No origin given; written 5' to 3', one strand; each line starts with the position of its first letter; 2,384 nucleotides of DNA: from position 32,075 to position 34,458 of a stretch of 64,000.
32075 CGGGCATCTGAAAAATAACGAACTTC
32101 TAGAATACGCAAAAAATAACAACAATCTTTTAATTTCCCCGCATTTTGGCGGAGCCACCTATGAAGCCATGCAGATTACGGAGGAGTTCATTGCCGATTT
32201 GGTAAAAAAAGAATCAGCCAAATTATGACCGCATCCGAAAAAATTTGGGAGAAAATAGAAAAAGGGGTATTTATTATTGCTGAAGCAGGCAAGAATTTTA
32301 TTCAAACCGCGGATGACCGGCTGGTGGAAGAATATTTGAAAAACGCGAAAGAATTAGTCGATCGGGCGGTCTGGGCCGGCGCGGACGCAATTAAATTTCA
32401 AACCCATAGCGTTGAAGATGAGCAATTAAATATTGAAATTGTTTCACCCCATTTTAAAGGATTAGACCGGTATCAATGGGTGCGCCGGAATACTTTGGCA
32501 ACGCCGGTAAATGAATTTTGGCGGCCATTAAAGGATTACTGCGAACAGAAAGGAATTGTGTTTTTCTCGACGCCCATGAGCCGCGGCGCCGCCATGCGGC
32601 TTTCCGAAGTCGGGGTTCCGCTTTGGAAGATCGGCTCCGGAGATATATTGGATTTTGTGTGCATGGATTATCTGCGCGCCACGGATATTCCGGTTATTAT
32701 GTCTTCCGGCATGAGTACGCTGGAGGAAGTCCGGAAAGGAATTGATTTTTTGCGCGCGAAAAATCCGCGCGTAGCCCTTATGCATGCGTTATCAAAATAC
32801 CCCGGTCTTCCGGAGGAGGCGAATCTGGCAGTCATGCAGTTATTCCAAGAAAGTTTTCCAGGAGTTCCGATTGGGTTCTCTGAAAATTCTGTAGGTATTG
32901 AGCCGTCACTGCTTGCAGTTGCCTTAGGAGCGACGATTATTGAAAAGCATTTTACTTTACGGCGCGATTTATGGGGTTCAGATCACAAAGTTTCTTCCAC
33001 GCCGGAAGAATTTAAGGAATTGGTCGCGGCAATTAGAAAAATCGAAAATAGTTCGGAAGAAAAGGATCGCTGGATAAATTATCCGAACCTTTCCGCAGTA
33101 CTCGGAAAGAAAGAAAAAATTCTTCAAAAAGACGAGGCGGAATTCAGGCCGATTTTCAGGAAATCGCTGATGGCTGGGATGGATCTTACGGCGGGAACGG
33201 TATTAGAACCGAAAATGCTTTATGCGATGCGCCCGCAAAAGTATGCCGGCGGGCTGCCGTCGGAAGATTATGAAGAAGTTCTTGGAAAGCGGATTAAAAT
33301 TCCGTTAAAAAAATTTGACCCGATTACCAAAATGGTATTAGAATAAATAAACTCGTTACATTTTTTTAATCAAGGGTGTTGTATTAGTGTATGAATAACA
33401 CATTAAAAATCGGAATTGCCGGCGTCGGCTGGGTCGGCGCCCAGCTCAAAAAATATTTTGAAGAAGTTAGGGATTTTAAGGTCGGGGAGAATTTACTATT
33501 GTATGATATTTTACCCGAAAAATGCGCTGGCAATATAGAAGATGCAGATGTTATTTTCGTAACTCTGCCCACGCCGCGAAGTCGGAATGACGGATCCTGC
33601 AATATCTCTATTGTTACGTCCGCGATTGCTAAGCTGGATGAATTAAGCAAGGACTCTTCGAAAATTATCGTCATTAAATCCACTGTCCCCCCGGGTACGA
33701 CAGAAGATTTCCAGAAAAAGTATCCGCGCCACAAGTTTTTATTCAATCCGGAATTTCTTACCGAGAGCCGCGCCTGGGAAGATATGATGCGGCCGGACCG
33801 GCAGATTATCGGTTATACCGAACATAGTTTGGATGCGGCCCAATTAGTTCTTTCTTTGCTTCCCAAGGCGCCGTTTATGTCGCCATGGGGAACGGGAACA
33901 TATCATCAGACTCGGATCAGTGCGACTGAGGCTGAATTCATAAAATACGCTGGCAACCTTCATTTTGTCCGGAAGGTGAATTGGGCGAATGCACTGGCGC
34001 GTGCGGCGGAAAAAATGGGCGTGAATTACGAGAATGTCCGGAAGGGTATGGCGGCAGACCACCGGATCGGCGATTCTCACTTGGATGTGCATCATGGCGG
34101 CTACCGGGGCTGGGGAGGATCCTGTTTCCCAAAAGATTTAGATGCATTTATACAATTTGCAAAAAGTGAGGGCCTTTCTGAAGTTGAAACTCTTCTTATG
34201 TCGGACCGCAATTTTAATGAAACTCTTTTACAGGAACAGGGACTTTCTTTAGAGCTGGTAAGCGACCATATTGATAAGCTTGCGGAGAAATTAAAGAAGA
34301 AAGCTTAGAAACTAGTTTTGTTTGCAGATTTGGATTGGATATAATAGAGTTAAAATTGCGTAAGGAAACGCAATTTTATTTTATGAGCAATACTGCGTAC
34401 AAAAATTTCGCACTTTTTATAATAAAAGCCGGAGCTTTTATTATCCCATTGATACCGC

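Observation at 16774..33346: Two separate nonulosonic-acid modules (NeuB/NeuA twice, plus NeuC) with an atypical SAF-less NeuB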

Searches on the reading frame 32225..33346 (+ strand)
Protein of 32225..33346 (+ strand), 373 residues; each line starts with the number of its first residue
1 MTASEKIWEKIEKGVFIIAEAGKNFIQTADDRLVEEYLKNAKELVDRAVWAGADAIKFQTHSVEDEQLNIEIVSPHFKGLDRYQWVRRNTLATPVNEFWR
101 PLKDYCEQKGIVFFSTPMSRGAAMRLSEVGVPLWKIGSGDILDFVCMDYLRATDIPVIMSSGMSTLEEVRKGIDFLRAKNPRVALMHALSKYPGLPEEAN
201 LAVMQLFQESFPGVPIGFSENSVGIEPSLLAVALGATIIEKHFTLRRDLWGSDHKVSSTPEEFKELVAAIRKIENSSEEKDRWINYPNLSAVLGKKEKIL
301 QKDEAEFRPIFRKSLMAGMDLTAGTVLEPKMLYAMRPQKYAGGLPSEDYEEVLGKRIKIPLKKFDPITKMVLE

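Call 4: search_protein_families(library=pfam, proteins=[window:32225-33346:+])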
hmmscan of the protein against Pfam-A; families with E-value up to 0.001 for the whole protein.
window:32225-33346:+ (373 aa): 2 families
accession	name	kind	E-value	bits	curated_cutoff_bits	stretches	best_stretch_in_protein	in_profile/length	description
PF03102.20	NeuB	-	4.5e-63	213.4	22.1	1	44-279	1-238/241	NeuB family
PF08666.17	SAF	-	0.00013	22.9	21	1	314-368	3-58/63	SAF domain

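Call 5: search_protein_families(library=ncbifam, proteins=[window:32225-33346:+], max_evalue=0.00001)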
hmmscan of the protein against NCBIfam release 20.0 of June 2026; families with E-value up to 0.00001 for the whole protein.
window:32225-33346:+ (373 aa): 2 families
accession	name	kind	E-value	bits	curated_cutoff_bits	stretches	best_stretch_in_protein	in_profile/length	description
TIGR03569.1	NeuB_NnaB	equivalog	3.9e-72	243.1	399.65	1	15-361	1-323/329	N-acetylneuraminate synthase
TIGR03586.1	PseI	equivalog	2.2e-53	181.6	340.25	1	36-366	14-326/327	pseudaminic acid synthase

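Call 8: search_solved_structures(query=window:32225-33346:+, show_alignments=1)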
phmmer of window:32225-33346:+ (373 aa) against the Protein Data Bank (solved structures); distinct sequences matched with E-value up to 0.001: 8.
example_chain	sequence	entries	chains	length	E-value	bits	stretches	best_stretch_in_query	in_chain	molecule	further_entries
1xuu_A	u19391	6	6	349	2.2e-43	151.6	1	37-356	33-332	polysialic acid capsule biosynthesis protein SiaC | N-acetylneuraminate synthase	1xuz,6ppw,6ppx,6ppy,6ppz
4ipj_A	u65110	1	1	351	5.2e-43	150.3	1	36-274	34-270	Polysialic acid capsule biosynthesis protein SiaC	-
4ipi_A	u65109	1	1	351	1.2e-42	149.2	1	37-273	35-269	Polysialic acid capsule biosynthesis protein SiaC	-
2wqp_A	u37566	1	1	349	5.3e-42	147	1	37-356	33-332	POLYSIALIC ACID CAPSULE BIOSYNTHESIS PROTEIN SIAC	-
1vli_A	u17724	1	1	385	6.5e-40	140.2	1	14-349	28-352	Spore coat polysaccharide biosynthesis protein spsE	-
6ncs_A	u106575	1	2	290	1.5e-31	112.6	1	15-273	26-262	N-acetylneuraminic acid (Sialic acid) synthetase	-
8h2c_A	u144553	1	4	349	1.7e-28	102.6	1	12-365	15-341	Pseudaminic acid synthase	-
3g8r_A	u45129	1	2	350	3.6e-20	75.2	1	72-274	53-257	Probable spore coat polysaccharide biosynthesis protein E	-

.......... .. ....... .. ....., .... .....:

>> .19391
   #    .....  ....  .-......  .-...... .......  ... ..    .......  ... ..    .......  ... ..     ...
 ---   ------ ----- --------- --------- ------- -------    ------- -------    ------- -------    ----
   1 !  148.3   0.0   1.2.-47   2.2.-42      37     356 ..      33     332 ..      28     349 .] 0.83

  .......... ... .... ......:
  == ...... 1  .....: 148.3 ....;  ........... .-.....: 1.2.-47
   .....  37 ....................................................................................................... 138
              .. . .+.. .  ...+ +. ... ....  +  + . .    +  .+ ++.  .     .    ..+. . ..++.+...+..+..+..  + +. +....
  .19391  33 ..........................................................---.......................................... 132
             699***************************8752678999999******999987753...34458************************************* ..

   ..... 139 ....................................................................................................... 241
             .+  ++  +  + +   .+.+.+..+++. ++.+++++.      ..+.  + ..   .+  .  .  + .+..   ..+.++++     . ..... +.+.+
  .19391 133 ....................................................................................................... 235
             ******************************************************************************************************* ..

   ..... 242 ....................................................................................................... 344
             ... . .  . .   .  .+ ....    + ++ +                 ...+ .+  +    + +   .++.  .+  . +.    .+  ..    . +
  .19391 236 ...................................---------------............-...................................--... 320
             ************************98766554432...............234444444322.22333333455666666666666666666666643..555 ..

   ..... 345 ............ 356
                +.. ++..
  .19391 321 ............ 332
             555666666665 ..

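Call 43: find_homologous_proteins(query=window:32225-33346:+, max_evalue=1e-10)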
Query window:32225-33346:+ (373 aa): 7981 proteins with E <= 1e-10 among 8000 candidates; the best 120 are listed.
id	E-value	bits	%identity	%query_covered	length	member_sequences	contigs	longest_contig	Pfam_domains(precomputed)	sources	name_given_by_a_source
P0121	2.7e-247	837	100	100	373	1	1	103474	PF03102.21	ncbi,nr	ncbi:MAG: N-acetylneuraminate synthase family protein [Candidatus Harrisonbacteria bacterium]|nr:N-a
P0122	2.9e-208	709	85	98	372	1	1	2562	PF03102.21,PF08666.18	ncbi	-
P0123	3.1e-204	696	81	99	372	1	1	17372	PF03102.21,PF08666.18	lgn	-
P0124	3.3e-191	653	75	99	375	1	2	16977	PF03102.21,PF08666.18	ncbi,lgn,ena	-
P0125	2.3e-190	650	76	99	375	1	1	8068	PF03102.21,PF08666.18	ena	-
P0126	3.2e-190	650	76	99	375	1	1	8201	PF03102.21,PF08666.18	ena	-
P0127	5.7e-189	645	76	99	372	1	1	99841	PF03102.21,PF08666.18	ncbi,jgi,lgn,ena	-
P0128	5.1e-188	642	75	100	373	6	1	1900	PF03102.21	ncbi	-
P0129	1.7e-187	641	77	97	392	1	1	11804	PF03102.21,PF08666.18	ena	-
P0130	4.7e-187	639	74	99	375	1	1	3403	PF03102.21,PF08666.18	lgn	-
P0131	4.8e-187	639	74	100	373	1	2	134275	PF03102.21,PF08666.18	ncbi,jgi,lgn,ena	-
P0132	5.9e-186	635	75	99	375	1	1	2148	PF03102.21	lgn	-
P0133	5.9e-184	629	75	99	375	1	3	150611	PF03102.21,PF08666.18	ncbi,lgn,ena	-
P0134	2.4e-183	627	74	99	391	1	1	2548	PF03102.21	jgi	jgi:sialic acid synthase SpsE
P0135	1.7e-179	614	70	99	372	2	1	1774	PF03102.21,PF08666.18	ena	-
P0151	5.1e-171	586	69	98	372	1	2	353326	PF03102.21,PF08666.18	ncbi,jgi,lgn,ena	-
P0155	1.6e-169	581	68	99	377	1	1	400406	PF03102.21,PF08666.18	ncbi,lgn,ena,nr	ncbi:MAG: hypothetical protein G01um10143_127 [Parcubacteria group bacterium Gr01-1014_3]|nr:MAG: hy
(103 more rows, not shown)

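Call 44: find_encoding_contigs(protein=P0155, flank=10000, max_places=1)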
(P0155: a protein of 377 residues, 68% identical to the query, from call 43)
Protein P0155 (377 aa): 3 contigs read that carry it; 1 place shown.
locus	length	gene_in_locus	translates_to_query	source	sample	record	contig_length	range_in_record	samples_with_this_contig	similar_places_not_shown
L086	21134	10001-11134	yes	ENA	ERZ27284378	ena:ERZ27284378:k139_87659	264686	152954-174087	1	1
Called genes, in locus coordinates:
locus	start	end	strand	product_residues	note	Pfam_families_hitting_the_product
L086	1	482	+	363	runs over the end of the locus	PF00583:Acetyltransf_1 (faint)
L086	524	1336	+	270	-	PF00551:Formyl_trans_N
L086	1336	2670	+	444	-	PF04464:Glyphos_transf (weak)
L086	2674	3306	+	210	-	PF03848:TehB (weak), PF13489:Methyltransf_23, PF08241:Methyltransf_11, PF13649:Methyltransf_25 (weak)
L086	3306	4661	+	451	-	PF04464:Glyphos_transf (faint)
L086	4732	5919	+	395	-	PF02350:Epimerase_2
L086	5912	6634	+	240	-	PF02348:CTP_transf_3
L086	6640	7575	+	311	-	PF00389:2-Hacid_dh, PF02826:2-Hacid_dh_C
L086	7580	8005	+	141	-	PF07883:Cupin_2 (faint)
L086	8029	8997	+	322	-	PF00892:EamA (faint)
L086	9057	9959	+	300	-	PF00892:EamA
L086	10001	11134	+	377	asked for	PF03102:NeuB, PF08666:SAF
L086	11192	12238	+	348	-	-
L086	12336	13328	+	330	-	PF01068:DNA_ligase_A_M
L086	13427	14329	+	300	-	PF03721:UDPG_MGDP_dh_N, PF00984:UDPG_MGDP_dh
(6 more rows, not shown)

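Call 45: find_encoding_contigs(protein=P0151, flank=10000, max_places=1)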
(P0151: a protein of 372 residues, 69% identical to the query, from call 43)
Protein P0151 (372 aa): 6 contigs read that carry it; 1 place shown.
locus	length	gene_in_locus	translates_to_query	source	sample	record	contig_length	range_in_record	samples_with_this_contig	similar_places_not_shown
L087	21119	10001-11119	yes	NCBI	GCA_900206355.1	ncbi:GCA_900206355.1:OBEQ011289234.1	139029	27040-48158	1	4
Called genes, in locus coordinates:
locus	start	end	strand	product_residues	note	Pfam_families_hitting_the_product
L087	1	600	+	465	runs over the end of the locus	-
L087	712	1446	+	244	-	PF02348:CTP_transf_3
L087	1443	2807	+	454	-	-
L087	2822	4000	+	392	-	PF02746:MR_MLE_N, PF13378:MR_MLE_C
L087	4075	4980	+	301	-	PF02558:ApbA, PF03807:F420_oxidored (weak), PF08546:ApbA_C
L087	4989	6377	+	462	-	-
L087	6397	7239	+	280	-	PF08241:Methyltransf_11, PF13847:Methyltransf_31 (weak), PF13649:Methyltransf_25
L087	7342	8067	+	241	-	PF13489:Methyltransf_23, PF08241:Methyltransf_11, PF13649:Methyltransf_25 (weak), PF01209:Ubie_methyltran (faint), PF13847:Methyltransf_31 (weak)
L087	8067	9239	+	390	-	PF02350:Epimerase_2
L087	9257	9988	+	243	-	PF02348:CTP_transf_3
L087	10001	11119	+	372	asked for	PF03102:NeuB, PF08666:SAF (weak)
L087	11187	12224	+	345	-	PF01522:Polysacc_deac_1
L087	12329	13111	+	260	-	PF00551:Formyl_trans_N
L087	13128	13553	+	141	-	PF07883:Cupin_2 (faint), PF08007:JmjC_2 (weak)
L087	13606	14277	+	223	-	PF13419:HAD_2 (weak)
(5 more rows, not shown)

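Call 85: find_related_loci(query=A4, collection=metagenome_contigs, flank=10000)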
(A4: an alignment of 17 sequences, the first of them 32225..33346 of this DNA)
Query A4 (373 aa) in metagenome_contigs; peptide patterns used: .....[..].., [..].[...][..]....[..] (x = any residue, [..] = any of these).
488 stretches matched a pattern; 384 encode a relative of the query (tblastn E <= 1e-3); the best 80 are kept; 80 distinct loci.
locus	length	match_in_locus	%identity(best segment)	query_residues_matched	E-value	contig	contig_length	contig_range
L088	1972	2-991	88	44-373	0e+0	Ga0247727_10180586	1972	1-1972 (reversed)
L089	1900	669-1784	75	1-372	0e+0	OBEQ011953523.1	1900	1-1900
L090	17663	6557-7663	76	4-372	0e+0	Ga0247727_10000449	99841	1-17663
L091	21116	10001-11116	74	1-372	0e+0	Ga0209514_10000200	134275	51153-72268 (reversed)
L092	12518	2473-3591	72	4-372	0e+0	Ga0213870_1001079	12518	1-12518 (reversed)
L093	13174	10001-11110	75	3-372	0e+0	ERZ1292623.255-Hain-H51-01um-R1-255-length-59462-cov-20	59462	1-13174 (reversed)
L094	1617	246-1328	70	12-372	0e+0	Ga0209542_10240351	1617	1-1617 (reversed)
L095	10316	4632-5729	71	7-372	1e-179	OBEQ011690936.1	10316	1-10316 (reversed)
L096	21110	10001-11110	68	4-373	2e-175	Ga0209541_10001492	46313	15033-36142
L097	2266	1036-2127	68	9-372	0e+0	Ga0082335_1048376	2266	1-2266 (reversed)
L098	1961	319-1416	67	4-368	0e+0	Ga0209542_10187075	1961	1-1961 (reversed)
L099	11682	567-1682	65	3-372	1e-169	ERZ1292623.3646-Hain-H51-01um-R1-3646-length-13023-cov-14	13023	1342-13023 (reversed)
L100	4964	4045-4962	76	3-308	9e-167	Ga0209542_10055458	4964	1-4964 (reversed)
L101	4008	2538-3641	65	3-367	4e-169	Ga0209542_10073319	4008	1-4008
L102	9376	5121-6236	63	4-372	1e-160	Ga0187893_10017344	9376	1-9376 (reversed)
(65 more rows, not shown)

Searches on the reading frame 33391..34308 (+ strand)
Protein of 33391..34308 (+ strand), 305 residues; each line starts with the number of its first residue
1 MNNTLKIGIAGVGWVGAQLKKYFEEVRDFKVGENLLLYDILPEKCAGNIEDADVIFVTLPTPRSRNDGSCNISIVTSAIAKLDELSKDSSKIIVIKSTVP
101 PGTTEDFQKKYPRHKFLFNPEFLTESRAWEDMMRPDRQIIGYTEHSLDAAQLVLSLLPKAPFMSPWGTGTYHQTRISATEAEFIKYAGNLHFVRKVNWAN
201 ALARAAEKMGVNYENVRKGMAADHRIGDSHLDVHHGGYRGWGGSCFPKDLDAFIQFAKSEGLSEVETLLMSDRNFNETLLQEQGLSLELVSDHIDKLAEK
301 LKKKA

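Call 4: search_protein_families(library=pfam, proteins=[window:33391-34308:+])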
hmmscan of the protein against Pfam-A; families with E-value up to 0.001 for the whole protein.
window:33391-34308:+ (305 aa): 2 families
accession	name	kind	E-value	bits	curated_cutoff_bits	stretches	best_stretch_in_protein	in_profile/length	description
PF03721.20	UDPG_MGDP_dh_N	-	1.6e-23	83.7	27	1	47-148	72-181/187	UDP-glucose/GDP-mannose dehydrogenase family, NAD binding domain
PF00984.24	UDPG_MGDP_dh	-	1.6e-18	67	25.4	1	180-276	2-92/94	UDP-glucose/GDP-mannose dehydrogenase family, central domain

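Call 29: search_protein_families(library=ncbifam, proteins=[window:33391-34308:+], max_evalue=0.000001)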
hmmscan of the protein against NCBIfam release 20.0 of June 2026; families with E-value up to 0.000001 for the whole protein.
window:33391-34308:+ (305 aa): 5 families
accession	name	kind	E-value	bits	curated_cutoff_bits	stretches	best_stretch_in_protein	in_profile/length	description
TIGR03026.1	NDP-sugDHase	subfamily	7.5e-43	146.8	189.8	1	47-281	72-298/413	nucleotide sugar dehydrogenase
NF041297.1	UDPGDh_AglM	equivalog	3.9e-35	121.6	670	1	48-297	71-315/429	UDP-glucose 6-dehydrogenase AglM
NF047673.2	TeichurnBiosyTuaD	equivalog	1.3e-29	103.6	700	1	44-261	70-277/439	UDP-glucose 6-dehydrogenase TuaD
NF011631.0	PRK15057.1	equivalog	5.7e-23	81.7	757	1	48-254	70-262/388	UDP-glucose 6-dehydrogenase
NF040825.1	UDPMaNacDH_Arch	equivalog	4.6e-10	38.9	750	1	48-260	72-273/418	UDP-N-acetyl-D-mannosamine dehydrogenase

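Call 77: search_solved_structures(query=window:33391-34308:+, show_alignments=1)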
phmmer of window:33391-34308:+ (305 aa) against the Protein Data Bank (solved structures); distinct sequences matched with E-value up to 0.001: 30.
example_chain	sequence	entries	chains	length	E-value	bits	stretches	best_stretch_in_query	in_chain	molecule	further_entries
4a7p_A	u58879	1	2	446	8.9e-28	100.6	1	45-258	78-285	UDP-GLUCOSE DEHYDROGENASE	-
2y0e_A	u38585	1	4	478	9.2e-26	94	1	49-264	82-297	UDP-GLUCOSE DEHYDROGENASE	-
2y0c_A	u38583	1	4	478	9.4e-26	94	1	49-264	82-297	UDP-GLUCOSE DEHYDROGENASE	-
2y0d_A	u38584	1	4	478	9.5e-26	94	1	49-264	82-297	UDP-GLUCOSE DEHYDROGENASE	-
3vtf_A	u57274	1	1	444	5.6e-25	91.5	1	49-263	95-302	UDP-glucose 6-dehydrogenase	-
3gg2_A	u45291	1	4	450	2.6e-24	89.3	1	49-266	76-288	Sugar dehydrogenase, UDP-glucose/GDP-mannose dehydrogenase family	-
3phl_A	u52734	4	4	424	2.4e-20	76.3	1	50-254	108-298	UDP-glucose 6-dehydrogenase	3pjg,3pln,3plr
3pid_A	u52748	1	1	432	2.5e-20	76.2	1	50-254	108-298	UDP-glucose 6-dehydrogenase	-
1dli_A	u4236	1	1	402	3.3e-17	65.9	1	49-278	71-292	UDP-GLUCOSE DEHYDROGENASE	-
7kws_A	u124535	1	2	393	3.3e-16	62.6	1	33-253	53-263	UDP-glucose 6-dehydrogenase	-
6c58_A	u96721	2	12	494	6.6e-16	61.7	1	48-266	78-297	UDP-glucose 6-dehydrogenase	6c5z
1dlj_A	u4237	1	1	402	7.7e-16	61.5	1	49-278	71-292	UDP-GLUCOSE DEHYDROGENASE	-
3tdk_A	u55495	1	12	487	3.1e-15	59.4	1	48-266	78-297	UDP-glucose 6-dehydrogenase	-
3prj_A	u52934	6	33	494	3.3e-15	59.4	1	48-266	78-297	UDP-glucose 6-dehydrogenase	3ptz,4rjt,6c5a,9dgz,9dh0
5vr8_A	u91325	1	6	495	3.3e-15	59.4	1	48-266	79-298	UDP-glucose 6-dehydrogenase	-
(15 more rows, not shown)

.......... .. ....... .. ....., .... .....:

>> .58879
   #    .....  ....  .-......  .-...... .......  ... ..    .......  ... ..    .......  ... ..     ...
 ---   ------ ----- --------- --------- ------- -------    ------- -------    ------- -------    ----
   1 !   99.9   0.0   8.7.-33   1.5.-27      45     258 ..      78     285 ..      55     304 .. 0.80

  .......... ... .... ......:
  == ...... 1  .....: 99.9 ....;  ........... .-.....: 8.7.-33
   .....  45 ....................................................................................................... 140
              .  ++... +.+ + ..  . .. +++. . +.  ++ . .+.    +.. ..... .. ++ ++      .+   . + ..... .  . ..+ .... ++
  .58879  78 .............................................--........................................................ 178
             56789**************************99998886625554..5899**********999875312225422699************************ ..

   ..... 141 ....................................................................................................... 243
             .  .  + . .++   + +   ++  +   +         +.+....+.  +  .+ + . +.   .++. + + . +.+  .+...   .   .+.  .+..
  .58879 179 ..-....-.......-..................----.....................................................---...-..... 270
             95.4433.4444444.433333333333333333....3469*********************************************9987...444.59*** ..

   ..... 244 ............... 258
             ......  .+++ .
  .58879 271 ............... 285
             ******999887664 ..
